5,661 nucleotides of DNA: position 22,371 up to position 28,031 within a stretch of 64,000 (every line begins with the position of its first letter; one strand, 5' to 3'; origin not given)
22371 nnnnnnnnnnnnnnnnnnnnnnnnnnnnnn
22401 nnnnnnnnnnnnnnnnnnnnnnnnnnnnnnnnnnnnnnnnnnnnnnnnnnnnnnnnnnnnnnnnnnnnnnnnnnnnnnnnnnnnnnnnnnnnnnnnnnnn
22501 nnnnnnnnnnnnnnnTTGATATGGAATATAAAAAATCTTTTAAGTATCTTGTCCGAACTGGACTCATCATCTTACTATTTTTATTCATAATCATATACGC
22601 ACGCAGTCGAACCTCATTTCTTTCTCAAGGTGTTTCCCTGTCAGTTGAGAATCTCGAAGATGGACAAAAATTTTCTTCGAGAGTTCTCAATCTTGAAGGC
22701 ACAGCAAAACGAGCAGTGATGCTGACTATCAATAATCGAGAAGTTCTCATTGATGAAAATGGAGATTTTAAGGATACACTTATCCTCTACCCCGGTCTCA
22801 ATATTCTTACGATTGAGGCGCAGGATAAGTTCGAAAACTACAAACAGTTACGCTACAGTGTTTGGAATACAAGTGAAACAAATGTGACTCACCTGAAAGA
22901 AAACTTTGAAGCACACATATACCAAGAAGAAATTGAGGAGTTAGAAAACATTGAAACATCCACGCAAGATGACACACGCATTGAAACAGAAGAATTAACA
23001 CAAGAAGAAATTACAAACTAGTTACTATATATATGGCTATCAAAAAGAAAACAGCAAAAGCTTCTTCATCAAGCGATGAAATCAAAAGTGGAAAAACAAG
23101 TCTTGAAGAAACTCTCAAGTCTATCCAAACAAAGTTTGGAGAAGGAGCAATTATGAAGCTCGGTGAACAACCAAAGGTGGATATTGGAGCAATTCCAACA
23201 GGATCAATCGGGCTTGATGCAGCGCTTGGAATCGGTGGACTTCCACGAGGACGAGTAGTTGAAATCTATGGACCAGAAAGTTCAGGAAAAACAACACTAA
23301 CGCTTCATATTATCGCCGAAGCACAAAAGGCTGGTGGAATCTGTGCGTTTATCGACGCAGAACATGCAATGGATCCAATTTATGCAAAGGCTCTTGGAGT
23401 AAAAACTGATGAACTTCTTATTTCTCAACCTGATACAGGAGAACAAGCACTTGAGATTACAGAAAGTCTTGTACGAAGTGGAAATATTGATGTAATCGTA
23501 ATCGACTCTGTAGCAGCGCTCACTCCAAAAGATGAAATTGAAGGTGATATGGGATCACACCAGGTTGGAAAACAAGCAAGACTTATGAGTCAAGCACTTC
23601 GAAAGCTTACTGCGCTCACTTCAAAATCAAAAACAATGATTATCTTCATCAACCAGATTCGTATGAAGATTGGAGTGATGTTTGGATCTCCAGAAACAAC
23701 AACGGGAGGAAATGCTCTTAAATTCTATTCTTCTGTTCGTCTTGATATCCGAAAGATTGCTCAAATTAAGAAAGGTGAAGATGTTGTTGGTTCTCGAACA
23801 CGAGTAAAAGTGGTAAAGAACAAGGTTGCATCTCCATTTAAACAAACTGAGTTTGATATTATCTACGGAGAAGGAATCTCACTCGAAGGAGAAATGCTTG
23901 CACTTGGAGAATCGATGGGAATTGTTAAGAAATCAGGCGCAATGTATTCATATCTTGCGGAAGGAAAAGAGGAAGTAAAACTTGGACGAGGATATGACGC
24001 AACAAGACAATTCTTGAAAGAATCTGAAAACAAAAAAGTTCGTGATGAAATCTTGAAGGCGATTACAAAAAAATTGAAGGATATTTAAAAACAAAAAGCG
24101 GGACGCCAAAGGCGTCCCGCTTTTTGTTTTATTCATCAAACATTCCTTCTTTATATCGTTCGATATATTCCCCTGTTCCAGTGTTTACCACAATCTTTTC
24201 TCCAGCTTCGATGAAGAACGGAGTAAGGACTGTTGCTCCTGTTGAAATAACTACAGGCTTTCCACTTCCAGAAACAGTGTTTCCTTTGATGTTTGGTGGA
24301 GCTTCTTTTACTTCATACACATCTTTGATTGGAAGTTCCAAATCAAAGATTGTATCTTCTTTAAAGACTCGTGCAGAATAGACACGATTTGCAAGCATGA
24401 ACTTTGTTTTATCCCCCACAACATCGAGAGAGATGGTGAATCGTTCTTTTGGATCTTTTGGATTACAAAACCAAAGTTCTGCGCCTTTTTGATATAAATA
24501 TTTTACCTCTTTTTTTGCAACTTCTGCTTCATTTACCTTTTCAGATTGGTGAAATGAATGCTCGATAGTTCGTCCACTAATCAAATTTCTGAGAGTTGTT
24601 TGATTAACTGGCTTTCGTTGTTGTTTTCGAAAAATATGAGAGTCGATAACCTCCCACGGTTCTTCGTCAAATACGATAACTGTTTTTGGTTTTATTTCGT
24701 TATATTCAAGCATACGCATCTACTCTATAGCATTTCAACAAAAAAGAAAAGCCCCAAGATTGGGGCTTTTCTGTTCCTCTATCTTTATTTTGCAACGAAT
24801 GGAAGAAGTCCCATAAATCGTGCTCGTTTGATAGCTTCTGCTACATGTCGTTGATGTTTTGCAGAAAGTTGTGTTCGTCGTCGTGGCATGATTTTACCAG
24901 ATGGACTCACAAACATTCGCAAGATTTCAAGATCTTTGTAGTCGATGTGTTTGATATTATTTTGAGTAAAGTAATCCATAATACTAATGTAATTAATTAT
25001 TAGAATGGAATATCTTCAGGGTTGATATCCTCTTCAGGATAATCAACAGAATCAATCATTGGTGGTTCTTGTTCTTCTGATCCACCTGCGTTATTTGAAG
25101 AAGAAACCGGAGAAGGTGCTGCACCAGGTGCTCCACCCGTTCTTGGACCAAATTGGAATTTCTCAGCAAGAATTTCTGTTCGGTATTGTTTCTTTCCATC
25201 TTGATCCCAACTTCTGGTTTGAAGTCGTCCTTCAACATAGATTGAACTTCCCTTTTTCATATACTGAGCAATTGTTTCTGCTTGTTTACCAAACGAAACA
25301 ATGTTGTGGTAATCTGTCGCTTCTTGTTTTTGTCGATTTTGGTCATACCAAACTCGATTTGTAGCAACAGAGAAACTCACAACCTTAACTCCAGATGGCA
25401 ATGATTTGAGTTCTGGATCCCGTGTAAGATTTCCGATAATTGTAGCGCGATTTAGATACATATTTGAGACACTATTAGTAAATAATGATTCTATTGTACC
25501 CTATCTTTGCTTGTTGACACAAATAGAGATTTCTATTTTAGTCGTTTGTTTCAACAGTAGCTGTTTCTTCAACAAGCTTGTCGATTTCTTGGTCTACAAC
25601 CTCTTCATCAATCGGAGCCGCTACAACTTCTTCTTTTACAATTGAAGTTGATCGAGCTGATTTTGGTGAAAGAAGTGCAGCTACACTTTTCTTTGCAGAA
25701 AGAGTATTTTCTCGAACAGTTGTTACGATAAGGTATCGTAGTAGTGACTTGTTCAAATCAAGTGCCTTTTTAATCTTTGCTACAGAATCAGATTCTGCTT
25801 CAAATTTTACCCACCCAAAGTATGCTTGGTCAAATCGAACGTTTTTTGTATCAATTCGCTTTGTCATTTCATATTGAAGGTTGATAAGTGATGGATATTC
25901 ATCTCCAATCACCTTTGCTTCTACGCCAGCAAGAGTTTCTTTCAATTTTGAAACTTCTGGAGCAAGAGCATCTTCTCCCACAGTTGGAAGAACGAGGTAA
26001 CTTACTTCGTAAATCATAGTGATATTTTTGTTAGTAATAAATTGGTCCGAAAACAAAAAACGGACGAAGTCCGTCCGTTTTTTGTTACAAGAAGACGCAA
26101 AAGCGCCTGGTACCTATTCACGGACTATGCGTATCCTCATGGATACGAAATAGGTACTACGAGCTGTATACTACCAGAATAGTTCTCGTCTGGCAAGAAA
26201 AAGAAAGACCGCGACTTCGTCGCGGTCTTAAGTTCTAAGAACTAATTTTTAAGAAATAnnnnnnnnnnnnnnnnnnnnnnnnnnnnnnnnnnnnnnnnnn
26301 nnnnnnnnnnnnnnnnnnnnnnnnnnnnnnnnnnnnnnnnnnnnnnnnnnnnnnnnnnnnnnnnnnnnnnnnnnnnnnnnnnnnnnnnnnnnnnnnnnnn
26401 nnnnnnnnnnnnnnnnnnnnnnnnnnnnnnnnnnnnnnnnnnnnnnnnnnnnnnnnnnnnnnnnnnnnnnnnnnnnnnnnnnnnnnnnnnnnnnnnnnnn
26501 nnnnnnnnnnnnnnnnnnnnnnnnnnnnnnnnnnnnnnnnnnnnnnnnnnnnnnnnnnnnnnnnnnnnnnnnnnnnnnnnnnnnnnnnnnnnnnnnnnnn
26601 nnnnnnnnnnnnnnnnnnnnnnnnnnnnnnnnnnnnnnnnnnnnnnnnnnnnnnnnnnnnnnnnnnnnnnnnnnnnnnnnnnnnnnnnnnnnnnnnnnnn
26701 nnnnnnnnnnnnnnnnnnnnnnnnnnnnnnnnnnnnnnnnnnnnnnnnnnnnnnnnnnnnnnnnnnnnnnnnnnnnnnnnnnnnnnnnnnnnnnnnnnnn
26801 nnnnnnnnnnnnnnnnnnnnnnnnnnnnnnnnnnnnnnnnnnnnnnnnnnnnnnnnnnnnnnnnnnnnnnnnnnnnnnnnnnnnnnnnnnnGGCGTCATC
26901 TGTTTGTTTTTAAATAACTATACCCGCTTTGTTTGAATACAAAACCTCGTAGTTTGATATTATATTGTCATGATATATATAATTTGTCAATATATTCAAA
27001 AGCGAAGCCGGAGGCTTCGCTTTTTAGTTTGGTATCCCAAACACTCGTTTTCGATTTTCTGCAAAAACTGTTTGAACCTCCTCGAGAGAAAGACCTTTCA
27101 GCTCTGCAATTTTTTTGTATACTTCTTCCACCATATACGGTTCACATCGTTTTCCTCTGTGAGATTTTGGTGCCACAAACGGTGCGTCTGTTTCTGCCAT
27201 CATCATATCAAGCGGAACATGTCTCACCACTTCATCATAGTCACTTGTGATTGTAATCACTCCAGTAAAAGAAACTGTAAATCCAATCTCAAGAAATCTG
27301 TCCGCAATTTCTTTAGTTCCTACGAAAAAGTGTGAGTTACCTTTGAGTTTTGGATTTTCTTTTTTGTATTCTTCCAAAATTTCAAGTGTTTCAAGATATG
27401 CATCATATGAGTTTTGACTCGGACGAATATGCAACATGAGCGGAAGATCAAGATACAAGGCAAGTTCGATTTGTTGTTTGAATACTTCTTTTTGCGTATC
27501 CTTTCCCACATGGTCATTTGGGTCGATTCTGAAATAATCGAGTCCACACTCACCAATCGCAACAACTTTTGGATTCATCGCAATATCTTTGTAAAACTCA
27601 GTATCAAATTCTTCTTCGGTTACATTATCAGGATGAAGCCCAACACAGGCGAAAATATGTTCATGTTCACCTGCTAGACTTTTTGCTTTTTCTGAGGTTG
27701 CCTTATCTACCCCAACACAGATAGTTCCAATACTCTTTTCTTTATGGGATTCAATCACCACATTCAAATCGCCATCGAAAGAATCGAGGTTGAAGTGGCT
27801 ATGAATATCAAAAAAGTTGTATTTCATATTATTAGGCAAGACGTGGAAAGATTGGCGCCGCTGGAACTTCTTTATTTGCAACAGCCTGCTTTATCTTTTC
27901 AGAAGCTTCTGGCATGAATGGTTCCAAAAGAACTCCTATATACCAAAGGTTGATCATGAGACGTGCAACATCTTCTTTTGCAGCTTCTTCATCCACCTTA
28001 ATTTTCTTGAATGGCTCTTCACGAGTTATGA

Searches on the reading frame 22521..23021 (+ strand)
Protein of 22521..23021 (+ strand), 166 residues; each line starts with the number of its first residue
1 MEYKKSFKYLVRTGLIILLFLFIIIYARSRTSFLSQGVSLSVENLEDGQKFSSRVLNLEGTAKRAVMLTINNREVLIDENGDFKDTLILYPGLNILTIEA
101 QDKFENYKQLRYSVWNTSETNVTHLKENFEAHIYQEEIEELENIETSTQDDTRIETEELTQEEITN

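Call 14: search_protein_families(library=pfam, proteins=[window:22521-23021:+], max_evalue=0.001)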
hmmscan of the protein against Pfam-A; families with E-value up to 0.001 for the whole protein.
window:22521-23021:+ (166 aa): 1 family
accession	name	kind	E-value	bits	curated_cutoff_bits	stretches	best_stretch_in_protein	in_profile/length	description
PF09136.16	Glucodextran_B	-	6e-07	29.7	27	1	40-110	3-75/83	Glucodextranase, domain B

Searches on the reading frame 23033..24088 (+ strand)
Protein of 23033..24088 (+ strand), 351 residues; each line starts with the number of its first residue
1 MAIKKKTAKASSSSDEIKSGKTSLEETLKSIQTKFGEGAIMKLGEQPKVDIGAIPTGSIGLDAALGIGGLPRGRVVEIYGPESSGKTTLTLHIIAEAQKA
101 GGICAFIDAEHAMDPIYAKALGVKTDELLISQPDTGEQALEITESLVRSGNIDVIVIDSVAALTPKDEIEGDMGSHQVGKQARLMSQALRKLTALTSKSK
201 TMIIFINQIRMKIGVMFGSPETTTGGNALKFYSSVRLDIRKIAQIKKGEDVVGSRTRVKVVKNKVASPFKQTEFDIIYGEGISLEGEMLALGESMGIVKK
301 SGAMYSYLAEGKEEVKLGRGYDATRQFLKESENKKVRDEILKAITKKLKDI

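Call 14: search_protein_families(library=pfam, proteins=[window:23033-24088:+], max_evalue=0.001)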
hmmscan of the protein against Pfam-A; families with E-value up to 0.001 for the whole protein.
window:23033-24088:+ (351 aa): 8 families
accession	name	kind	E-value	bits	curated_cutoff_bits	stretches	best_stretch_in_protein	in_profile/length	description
PF00154.27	RecA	-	1e-138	461.5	27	1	23-283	2-262/262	recA bacterial DNA recombination protein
PF21096.2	RecA_C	-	7.7e-11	42.4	27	1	286-349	1-57/57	RecA C-terminal domain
PF08423.17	Rad51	-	3.5e-10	40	22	1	53-242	7-212/244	Rad51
PF06745.19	ATPase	-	4.4e-09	36.5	26.6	1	54-123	1-72/231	KaiC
PF01637.24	ATPase_2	-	1.5e-05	25.4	33.2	1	75-207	22-117/225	ATPase domain predominantly from Archaea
PF13191.12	AAA_16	-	2e-05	25.6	32.6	1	69-208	20-140/167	AAA ATPase domain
PF13481.12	AAA_25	-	4.1e-05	23.7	27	0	68-168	28-160/195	AAA domain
PF13479.12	AAA_24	-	0.0001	22.7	27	1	75-164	4-77/195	AAA domain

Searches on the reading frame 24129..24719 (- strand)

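Call 42: search_protein_families(library=pfam, proteins=[window:24129-24719:-], max_evalue=0.0001)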
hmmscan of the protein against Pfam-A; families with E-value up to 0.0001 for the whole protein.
window:24129-24719:- (196 aa): 2 families
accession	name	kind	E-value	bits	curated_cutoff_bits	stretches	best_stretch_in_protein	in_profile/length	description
PF09285.17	Elong-fact-P_C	-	4.3e-20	71.6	25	1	135-188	3-56/56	Elongation factor P, C-terminal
PF08207.18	EFP_N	-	3.1e-10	40.4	23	1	7-62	3-58/58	Elongation factor P (EF-P) KOW-like domain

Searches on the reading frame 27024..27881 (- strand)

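Call 14: search_protein_families(library=pfam, proteins=[window:27024-27881:-], max_evalue=0.001)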
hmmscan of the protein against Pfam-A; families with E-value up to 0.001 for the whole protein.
window:27024-27881:- (285 aa): 1 family
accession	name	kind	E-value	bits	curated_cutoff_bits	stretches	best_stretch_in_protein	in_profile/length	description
PF01026.27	TatD_DNase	-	9.3e-67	225.5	27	1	24-282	1-253/253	TatD related DNase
